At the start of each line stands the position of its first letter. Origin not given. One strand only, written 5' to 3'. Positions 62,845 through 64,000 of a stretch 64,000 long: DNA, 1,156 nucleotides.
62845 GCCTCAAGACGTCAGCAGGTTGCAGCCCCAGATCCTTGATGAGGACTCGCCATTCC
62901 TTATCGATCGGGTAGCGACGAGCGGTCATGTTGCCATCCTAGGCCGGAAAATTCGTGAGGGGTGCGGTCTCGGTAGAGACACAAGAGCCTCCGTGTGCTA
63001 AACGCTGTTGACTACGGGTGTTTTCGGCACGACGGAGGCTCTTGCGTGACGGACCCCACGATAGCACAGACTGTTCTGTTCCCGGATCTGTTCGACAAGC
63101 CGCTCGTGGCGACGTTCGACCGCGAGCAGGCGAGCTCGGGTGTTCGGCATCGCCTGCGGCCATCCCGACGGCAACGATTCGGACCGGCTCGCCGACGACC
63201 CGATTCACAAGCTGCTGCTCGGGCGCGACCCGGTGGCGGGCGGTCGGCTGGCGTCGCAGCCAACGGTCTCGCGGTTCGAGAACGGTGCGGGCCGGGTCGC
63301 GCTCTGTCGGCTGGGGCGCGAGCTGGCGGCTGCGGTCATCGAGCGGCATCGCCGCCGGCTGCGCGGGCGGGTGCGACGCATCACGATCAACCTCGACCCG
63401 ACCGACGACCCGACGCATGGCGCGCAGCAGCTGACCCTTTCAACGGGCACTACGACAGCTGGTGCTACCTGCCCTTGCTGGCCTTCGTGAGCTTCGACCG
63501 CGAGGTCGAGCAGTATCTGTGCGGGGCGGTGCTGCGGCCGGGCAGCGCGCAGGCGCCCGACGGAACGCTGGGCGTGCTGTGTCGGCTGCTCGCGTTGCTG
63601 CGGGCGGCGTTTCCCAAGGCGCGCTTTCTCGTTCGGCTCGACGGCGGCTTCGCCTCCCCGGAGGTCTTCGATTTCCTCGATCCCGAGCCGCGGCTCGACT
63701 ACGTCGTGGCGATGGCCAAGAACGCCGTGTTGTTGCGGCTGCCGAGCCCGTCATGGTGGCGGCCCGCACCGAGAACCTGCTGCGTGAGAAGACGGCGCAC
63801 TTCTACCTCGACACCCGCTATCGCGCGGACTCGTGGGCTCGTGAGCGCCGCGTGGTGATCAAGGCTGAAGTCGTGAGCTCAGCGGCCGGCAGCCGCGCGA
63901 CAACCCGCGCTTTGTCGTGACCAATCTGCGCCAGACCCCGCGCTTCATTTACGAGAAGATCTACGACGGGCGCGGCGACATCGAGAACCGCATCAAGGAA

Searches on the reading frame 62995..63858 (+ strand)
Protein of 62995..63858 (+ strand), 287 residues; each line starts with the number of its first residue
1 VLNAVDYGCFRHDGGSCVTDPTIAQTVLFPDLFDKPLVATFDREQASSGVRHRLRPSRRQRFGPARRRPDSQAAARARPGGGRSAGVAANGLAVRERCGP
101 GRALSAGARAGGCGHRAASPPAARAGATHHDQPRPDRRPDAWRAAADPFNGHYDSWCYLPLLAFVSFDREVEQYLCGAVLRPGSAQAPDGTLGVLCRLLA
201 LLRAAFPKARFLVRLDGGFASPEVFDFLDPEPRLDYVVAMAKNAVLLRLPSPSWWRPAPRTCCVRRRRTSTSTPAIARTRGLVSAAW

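Call 77: search_protein_families(library=pfam, proteins=[window:62995-63858:+], max_evalue=0.001)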
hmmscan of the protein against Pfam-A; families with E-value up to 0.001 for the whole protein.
window:62995-63858:+ (287 aa): 2 families
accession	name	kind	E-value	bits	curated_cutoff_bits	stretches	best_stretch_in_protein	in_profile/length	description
PF13701.12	DDE_Tnp_1_4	-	3.7e-20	72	34.7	1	148-248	159-254/435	Transposase DDE domain group 1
PF01609.27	DDE_Tnp_1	-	0.00025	21.3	23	1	198-270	68-129/200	Transposase DDE domain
